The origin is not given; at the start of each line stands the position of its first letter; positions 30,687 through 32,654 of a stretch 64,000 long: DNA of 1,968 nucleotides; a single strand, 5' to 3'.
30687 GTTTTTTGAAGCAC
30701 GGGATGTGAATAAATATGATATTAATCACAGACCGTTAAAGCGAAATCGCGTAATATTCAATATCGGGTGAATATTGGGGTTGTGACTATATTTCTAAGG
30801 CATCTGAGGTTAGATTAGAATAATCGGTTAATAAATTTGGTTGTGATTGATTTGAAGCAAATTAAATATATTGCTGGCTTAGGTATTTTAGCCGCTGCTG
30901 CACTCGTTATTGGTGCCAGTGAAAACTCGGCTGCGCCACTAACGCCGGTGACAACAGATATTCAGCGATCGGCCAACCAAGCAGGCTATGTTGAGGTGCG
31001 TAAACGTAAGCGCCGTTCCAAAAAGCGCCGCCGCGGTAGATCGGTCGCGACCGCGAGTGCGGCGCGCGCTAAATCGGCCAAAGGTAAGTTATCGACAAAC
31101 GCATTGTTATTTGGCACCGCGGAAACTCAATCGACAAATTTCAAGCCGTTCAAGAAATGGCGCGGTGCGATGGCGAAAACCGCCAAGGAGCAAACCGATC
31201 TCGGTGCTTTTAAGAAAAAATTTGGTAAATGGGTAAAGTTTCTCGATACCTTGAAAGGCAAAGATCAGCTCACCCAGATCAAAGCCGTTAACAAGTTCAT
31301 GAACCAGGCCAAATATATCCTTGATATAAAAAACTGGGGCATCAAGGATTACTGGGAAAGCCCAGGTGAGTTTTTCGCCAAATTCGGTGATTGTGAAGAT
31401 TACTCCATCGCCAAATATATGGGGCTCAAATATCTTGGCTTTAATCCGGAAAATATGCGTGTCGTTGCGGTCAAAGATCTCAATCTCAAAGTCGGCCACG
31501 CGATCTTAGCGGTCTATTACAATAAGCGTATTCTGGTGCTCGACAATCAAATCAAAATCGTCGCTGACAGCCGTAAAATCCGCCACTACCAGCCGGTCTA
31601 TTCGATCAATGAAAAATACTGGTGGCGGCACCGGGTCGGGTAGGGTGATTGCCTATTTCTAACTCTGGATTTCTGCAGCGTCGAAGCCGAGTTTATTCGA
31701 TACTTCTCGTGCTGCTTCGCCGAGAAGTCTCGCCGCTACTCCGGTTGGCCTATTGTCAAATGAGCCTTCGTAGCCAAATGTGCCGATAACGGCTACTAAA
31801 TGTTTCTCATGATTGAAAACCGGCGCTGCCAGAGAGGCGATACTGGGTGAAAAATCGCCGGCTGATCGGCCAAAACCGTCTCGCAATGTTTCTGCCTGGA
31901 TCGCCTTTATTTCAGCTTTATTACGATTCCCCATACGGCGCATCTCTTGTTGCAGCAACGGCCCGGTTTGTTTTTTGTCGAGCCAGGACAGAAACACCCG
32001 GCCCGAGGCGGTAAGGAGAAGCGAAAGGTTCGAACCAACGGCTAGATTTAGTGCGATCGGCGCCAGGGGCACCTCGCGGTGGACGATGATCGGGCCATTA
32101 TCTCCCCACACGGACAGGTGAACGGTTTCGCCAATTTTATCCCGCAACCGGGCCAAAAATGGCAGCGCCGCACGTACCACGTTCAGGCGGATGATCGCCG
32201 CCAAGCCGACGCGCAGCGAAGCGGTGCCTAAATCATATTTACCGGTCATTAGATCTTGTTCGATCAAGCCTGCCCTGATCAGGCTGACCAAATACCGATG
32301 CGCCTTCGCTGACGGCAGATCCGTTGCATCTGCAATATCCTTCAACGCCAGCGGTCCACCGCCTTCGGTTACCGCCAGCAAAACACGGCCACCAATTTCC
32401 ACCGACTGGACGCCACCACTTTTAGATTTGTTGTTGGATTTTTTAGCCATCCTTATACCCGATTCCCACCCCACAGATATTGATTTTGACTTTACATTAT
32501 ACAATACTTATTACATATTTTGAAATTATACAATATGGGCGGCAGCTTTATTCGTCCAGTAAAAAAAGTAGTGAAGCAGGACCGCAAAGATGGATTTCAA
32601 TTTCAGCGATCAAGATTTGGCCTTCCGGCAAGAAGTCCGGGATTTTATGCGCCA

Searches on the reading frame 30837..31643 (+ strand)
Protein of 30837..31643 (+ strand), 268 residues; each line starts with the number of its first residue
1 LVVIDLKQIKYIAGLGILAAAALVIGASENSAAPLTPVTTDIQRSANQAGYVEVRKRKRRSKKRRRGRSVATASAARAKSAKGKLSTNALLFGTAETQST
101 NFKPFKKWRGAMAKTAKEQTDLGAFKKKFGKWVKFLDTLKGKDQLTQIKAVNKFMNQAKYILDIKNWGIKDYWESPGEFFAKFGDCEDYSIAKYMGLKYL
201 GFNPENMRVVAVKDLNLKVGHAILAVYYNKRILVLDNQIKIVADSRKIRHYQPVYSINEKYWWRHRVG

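Call 7: search_protein_families(library=pfam, proteins=[window:30837-31643:+], max_evalue=0.01)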
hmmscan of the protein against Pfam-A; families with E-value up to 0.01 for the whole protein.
window:30837-31643:+ (268 aa): 2 families
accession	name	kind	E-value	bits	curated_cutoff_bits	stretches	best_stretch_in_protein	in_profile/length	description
PF06035.17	Peptidase_C93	-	2.1e-15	57.3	27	1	142-244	36-134/162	Bacterial transglutaminase-like cysteine proteinase BTLCP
PF04473.18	DUF553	-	0.00024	21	20.5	1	138-242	9-118/140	Transglutaminase-like domain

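Call 8: search_protein_families(library=ncbifam, proteins=[window:30837-31643:+], max_evalue=0.01)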
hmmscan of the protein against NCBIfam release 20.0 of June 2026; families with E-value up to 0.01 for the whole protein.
window:30837-31643:+ (268 aa): 1 family
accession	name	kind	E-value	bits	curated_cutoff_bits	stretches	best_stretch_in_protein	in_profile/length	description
NF045674.1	CystProtLapG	equivalog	3.1e-28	98.5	320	1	113-263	32-186/221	cysteine protease LapG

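Call 15: find_homologous_proteins(query=window:30837-31643:+, max_evalue=0.001)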
Query window:30837-31643:+ (268 aa): 569 proteins with E <= 0.001 among 2499 candidates; the best 120 are listed.
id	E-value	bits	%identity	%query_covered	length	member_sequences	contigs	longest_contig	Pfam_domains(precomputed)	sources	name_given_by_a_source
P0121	1.1e-149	515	86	100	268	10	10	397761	PF06035.18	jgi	-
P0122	2.3e-148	511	86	99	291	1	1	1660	PF06035.18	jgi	jgi:predicted transglutaminase-like cysteine proteinase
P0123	1.5e-131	456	81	93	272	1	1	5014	PF06035.18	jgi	jgi:predicted transglutaminase-like cysteine proteinase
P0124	5.6e-128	444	76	96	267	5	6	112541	PF06035.18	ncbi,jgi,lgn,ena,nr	ncbi:MAG: hypothetical protein HOE97_03530 [Rhodospirillaceae bacterium]|jgi:predicted transglutamin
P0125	1.2e-123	430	76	92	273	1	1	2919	PF06035.18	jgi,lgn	jgi:predicted transglutaminase-like cysteine proteinase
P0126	2.7e-106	373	78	70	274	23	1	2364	PF06035.18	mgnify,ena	mgnify:FL=1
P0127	1.7e-105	370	78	70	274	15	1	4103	PF06035.18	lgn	-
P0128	1.5e-104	367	63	95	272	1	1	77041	PF06035.18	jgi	-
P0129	1.2e-103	364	78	70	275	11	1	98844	PF06035.18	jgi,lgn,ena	-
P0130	2.4e-103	363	78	70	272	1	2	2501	PF06035.18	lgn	-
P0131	4.2e-100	353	78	68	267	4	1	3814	PF06035.18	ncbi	-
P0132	4.4e-100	353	78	70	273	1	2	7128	PF06035.18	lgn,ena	-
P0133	4.5e-100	353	75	73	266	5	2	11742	PF06035.18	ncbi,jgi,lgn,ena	-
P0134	1.1e-99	351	73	75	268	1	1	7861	PF06035.18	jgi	jgi:predicted transglutaminase-like cysteine proteinase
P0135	1.5e-97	344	61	95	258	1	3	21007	PF06035.18,PF04473.19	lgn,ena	-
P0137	1.0e-96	342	72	73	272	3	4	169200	PF06035.18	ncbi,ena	-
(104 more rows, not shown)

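Call 21: search_solved_structures(query=window:30837-31643:+, max_evalue=0.01, show_alignments=2)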
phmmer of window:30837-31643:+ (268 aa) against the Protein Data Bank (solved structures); distinct sequences matched with E-value up to 0.01: 2.
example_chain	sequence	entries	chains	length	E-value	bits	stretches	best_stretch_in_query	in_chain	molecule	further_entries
4u65_E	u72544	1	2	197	1.8e-22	83.5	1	120-260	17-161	Putative cystine protease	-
4fgo_A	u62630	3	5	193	3.9e-20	75.9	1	119-264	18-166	Periplasmic protein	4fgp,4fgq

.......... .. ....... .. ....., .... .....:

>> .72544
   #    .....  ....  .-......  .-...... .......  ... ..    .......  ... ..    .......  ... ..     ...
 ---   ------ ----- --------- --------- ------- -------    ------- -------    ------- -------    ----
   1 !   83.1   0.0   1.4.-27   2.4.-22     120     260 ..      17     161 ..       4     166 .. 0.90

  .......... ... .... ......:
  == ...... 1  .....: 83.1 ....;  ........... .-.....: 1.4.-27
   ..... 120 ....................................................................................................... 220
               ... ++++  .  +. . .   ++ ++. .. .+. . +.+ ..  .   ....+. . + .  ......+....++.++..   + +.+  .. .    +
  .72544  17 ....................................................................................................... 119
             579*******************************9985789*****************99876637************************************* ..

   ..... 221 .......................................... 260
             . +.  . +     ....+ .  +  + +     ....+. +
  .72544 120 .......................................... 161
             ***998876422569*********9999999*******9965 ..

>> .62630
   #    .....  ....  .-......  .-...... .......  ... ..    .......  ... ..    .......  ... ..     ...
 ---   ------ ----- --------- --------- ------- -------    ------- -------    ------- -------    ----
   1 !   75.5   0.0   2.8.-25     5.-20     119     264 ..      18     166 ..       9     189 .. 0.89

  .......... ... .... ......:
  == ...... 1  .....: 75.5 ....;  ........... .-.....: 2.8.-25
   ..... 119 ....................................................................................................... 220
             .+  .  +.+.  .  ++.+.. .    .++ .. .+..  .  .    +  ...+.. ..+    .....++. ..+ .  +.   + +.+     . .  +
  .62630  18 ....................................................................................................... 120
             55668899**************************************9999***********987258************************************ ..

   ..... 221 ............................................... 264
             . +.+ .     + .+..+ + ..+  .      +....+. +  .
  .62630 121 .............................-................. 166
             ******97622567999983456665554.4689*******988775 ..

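Call 41: find_encoding_contigs(protein=P0137, flank=10000, max_places=4)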
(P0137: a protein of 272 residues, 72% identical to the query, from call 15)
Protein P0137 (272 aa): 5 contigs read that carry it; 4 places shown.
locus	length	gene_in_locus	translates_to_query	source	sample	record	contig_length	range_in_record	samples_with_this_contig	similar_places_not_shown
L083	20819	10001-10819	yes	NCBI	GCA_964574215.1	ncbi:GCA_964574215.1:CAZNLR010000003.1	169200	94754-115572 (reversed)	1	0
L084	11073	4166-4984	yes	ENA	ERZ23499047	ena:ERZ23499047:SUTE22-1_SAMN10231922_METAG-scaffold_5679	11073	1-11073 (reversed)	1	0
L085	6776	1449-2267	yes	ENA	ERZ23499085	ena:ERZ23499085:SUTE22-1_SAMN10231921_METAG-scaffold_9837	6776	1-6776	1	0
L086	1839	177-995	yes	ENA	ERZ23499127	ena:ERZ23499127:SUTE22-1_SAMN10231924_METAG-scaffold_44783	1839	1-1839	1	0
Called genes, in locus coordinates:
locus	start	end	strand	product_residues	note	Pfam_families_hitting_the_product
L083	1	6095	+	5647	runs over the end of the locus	-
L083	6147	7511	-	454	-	PF00515:TPR_1 (faint), PF07719:TPR_2 (faint), PF13424:TPR_12 (faint), PF13428:TPR_14 (faint), PF13431:TPR_17 (faint), PF13181:TPR_8 (faint), PF13414:TPR_11 (faint), PF13432:TPR_16 (weak)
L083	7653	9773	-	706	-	PF02743:dCache_1, PF13487:HD_5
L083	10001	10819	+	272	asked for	PF06035:Peptidase_C93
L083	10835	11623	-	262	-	PF00378:ECH_1, PF16113:ECH_2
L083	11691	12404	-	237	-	PF05138:PaaA_PaaC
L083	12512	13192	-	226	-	PF01738:DLH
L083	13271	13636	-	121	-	-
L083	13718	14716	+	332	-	PF01408:GFO_IDH_MocA, PF02894:GFO_IDH_MocA_C, PF22725:GFO_IDH_MocA_C3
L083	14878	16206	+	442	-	PF01321:Creatinase_N (weak), PF00557:Peptidase_M24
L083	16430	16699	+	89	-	-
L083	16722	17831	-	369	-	PF10098:DUF2336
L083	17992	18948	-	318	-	-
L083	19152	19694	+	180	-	PF04246:RseC_MucC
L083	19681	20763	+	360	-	PF02424:ApbE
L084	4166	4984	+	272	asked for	PF06035:Peptidase_C93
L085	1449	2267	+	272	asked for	PF06035:Peptidase_C93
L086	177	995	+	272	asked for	PF06035:Peptidase_C93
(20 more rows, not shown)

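Call 50: find_encoding_contigs(protein=P0124, flank=10000, max_places=10)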
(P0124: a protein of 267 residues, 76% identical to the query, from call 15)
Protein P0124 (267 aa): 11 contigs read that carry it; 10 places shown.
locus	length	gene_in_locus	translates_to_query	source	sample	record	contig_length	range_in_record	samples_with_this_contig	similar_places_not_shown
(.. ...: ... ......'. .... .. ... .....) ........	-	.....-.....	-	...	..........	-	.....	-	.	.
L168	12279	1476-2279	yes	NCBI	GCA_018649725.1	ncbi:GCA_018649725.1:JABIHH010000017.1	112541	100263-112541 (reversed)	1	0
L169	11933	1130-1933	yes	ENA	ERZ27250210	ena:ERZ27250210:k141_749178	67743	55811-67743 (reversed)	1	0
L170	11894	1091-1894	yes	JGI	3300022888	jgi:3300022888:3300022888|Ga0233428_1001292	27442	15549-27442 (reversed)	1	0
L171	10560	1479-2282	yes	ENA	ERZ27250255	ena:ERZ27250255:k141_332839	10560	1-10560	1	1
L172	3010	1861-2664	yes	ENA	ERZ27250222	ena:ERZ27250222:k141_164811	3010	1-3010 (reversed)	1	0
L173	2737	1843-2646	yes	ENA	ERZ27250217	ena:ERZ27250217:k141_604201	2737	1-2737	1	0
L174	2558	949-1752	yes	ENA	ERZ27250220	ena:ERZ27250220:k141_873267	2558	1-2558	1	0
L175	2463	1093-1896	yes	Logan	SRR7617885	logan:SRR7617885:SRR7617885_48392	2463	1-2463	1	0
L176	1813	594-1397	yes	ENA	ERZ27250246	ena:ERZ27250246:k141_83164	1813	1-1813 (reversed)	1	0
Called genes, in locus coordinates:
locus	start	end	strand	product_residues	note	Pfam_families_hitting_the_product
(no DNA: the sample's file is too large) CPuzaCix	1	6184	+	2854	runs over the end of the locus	?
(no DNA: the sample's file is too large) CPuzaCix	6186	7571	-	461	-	PF13174:TPR_6 (faint), PF00515:TPR_1 (weak), PF07719:TPR_2 (weak), PF13176:TPR_7 (faint), PF13181:TPR_8 (faint), PF13424:TPR_12, PF13432:TPR_16 (weak), PF14559:TPR_19, +4 more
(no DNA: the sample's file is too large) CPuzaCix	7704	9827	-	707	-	PF02743:dCache_1, PF13487:HD_5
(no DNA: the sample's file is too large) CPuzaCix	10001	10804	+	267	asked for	PF06035:Peptidase_C93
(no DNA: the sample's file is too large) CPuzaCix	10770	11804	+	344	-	PF08450:SGL (faint), PF01436:NHL (faint), PF24684:Vgb_lyase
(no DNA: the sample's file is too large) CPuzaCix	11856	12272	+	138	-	-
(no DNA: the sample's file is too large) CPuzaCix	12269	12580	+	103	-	-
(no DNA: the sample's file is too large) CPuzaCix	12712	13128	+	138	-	PF01814:Hemerythrin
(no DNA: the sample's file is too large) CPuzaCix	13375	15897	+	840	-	PF21423:AhtL-like_1st, PF00384:Molybdopterin, PF01568:Molydop_binding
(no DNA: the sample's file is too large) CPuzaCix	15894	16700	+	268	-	PF13247:Fer4_11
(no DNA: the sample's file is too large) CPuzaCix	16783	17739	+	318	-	-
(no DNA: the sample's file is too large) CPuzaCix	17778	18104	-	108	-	-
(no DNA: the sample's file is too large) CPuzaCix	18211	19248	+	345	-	PF01408:GFO_IDH_MocA, PF02894:GFO_IDH_MocA_C, PF22725:GFO_IDH_MocA_C3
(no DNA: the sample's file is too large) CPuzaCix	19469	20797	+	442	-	PF01321:Creatinase_N (weak), PF00557:Peptidase_M24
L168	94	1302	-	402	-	PF02743:dCache_1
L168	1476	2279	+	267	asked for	PF06035:Peptidase_C93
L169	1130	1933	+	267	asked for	PF06035:Peptidase_C93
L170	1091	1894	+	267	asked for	PF06035:Peptidase_C93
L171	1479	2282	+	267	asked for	PF06035:Peptidase_C93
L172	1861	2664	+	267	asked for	PF06035:Peptidase_C93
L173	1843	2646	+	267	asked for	PF06035:Peptidase_C93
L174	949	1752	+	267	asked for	PF06035:Peptidase_C93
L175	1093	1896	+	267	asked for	PF06035:Peptidase_C93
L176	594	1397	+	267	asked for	PF06035:Peptidase_C93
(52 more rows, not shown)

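Call 51: find_encoding_contigs(protein=P0121, flank=10000, max_places=10)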
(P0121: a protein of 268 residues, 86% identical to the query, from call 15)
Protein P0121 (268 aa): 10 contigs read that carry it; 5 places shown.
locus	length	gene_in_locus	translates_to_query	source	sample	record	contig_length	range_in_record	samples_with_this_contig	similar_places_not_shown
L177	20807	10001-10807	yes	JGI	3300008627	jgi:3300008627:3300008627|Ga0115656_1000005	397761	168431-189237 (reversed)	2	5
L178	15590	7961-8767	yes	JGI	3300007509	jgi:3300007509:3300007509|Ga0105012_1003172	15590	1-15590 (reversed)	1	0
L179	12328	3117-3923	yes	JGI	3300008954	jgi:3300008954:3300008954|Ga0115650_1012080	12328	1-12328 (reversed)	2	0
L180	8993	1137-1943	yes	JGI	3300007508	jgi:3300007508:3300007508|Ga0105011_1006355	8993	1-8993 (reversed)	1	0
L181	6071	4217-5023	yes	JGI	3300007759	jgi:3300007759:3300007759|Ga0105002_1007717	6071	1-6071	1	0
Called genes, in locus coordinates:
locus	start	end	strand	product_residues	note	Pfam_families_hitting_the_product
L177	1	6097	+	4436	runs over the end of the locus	-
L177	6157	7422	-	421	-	PF07719:TPR_2 (faint), PF13181:TPR_8 (faint), PF13431:TPR_17 (faint), PF14559:TPR_19 (faint)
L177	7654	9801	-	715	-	PF02743:dCache_1 (weak), PF13487:HD_5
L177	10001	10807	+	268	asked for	PF06035:Peptidase_C93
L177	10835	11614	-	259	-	PF09339:HTH_IclR, PF01614:IclR_C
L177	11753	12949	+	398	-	PF02771:Acyl-CoA_dh_N, PF02770:Acyl-CoA_dh_M, PF00441:Acyl-CoA_dh_1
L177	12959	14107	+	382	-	PF02771:Acyl-CoA_dh_N, PF02770:Acyl-CoA_dh_M, PF00441:Acyl-CoA_dh_1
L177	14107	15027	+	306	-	PF00106:adh_short, PF08659:KR, PF13561:adh_short_C2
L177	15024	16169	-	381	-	PF02803:Thiolase_C (weak), PF22691:Thiolase_C_1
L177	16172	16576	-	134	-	PF12172:zf-ChsH2, PF01796:OB_ChsH2_C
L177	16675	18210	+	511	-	PF00501:AMP-binding, PF13193:AMP-binding_C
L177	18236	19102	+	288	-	PF22622:MFE-2_hydrat-2_N, PF13452:FAS1_DH_region (faint), PF01575:MaoC_dehydratas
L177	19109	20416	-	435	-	PF06808:DctM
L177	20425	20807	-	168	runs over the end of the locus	PF04290:DctQ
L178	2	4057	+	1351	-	?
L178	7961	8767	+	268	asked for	PF06035:Peptidase_C93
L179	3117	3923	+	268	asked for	PF06035:Peptidase_C93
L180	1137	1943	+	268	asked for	PF06035:Peptidase_C93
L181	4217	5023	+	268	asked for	PF06035:Peptidase_C93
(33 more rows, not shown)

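Call 66: find_encoding_contigs(protein=P0128, flank=10000, max_places=3)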
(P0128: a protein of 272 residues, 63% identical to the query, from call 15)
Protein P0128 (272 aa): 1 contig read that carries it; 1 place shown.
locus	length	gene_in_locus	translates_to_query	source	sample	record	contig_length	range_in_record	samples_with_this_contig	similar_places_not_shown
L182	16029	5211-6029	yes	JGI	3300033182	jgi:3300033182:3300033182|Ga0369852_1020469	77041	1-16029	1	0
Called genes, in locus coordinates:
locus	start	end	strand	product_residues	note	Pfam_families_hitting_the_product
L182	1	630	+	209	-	?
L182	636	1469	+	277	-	PF04248:NTP_transf_9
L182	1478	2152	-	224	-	PF01144:CoA_trans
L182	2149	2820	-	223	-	PF01144:CoA_trans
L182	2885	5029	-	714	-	PF02743:dCache_1, PF08448:PAS_4 (faint), PF13487:HD_5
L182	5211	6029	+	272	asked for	PF06035:Peptidase_C93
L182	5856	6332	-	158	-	-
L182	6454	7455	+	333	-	PF01408:GFO_IDH_MocA, PF02894:GFO_IDH_MocA_C, PF22725:GFO_IDH_MocA_C3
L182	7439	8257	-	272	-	PF00248:Aldo_ket_red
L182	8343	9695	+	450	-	PF01565:FAD_binding_4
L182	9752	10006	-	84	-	-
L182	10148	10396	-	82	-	-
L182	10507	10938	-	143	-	PF01047:MarR, PF12802:MarR_2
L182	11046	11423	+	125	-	PF12893:Lumazine_bd_2, PF14534:DUF4440 (weak)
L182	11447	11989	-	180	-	PF01323:DSBA, PF13743:Thioredoxin_5 (weak)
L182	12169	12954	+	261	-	PF00596:Aldolase_II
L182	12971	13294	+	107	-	PF01722:BolA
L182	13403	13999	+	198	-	PF00036:EF-hand_1 (faint), PF13202:EF-hand_5 (faint), PF13405:EF-hand_6 (faint), PF13499:EF-hand_7 (weak), PF13833:EF-hand_8 (faint)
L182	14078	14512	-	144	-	PF02311:AraC_binding, PF07883:Cupin_2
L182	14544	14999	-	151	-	PF00190:Cupin_1 (weak), PF02311:AraC_binding, PF07883:Cupin_2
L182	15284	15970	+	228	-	PF00392:GntR, PF07729:FCD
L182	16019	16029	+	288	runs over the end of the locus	PF00941:FAD_binding_5, PF03450:CO_deh_flav_C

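Call 67: find_encoding_contigs(protein=P0135, flank=10000, max_places=3)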
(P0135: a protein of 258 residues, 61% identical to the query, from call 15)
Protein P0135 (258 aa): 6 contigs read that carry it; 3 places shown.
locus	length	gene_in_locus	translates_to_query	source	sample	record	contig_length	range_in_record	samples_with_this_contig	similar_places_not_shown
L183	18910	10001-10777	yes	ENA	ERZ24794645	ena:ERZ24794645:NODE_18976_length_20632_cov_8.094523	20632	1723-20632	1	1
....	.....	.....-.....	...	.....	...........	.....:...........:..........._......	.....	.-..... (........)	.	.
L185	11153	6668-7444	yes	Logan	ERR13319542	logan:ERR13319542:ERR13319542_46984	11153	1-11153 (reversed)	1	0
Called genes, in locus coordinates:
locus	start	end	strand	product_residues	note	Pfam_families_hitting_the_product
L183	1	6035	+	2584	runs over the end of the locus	?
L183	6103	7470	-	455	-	PF00515:TPR_1 (weak), PF07719:TPR_2 (faint), PF13176:TPR_7 (faint), PF13414:TPR_11 (faint), PF13424:TPR_12 (weak), PF13428:TPR_14 (faint), PF13432:TPR_16 (faint), PF14559:TPR_19 (weak), +1 more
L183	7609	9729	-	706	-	PF02743:dCache_1, PF08448:PAS_4 (faint), PF13487:HD_5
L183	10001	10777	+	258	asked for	PF04473:DUF553 (weak), PF06035:Peptidase_C93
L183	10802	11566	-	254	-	PF23023:Anti-Pycsar_Apyc1 (weak), PF00753:Lactamase_B, PF12706:Lactamase_B_2, PF02112:PDEase_II (weak)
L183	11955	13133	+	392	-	PF08495:FIST, PF10442:FIST_C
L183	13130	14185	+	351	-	PF00989:PAS, PF08448:PAS_4 (weak), PF13426:PAS_9, PF00990:GGDEF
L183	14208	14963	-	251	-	-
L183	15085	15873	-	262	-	PF00378:ECH_1, PF16113:ECH_2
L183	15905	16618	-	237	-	PF05138:PaaA_PaaC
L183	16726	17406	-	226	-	PF01738:DLH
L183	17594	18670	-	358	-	PF10851:DUF2652, PF10604:Polyketide_cyc2 (weak), PF08327:AHSA1 (weak)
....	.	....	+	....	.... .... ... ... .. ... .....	?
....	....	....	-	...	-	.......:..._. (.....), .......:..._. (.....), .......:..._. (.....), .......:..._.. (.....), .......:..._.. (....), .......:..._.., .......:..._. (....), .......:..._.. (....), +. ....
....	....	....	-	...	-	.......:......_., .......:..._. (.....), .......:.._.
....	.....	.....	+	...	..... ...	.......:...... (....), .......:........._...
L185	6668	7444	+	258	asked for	PF04473:DUF553 (weak), PF06035:Peptidase_C93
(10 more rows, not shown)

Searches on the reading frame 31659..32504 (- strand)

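Call 7: search_protein_families(library=pfam, proteins=[window:31659-32504:-], max_evalue=0.01)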
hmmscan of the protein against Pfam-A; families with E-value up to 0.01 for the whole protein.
window:31659-32504:- (281 aa): 6 families
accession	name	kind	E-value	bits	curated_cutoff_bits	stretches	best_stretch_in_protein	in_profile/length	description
PF01614.24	IclR_C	-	1.5e-21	77.1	24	1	103-270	3-174/174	Bacterial transcriptional regulator IclR C-terminal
PF09339.16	HTH_IclR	-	7.6e-14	51.7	22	1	34-84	1-51/52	IclR helix-turn-helix domain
PF12840.13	HTH_20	-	0.00015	22.1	27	1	40-83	8-50/51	Helix-turn-helix domain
PF12802.13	MarR_2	-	0.00037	21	27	1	40-83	9-52/61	MarR family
PF01978.25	TrmB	-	0.0026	18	25.6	0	50-84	21-55/68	Sugar-specific transcriptional regulator TrmB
PF01399.33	PCI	-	0.0035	17.9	22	1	51-82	39-70/84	PCI domain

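Call 8: search_protein_families(library=ncbifam, proteins=[window:31659-32504:-], max_evalue=0.01)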
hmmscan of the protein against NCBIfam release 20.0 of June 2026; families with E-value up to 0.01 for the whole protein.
window:31659-32504:- (281 aa): 8 families
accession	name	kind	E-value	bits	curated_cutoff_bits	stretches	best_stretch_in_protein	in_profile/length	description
TIGR02431.1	pcaR_pcaU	subfamily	5.6e-24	84.8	284.75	1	31-240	4-215/248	beta-ketoadipate pathway transcriptional regulators, PcaR/PcaU/PobR family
NF045644.1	TransRegBhcR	equivalog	1.1e-21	77.4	350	1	21-273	11-266/267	HTH-type transcriptional regulator BhcR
NF008601.2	PRK11569.1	equivalog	2.6e-18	66.2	380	1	22-272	16-272/276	glyoxylate bypass operon transcriptional repressor IclR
NF007339.0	PRK09834.1-1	equivalog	2.7e-14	53.1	299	1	21-239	9-232/271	DNA-binding transcriptional regulator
NF011671.1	PRK15090.1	equivalog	6.6e-14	51.7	275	1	28-274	6-255/256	DNA-binding transcriptional regulator KdgR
NF007548.0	PRK10163.1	equivalog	3e-13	49.5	406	1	29-276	18-269/271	HTH-type transcriptional repressor AllR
NF007342.0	PRK09834.1-4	equivalog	1.8e-09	37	251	1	31-241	10-224/263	DNA-binding transcriptional regulator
NF007341.0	PRK09834.1-3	equivalog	1.2e-08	34.5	269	1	32-237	7-223/274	DNA-binding transcriptional regulator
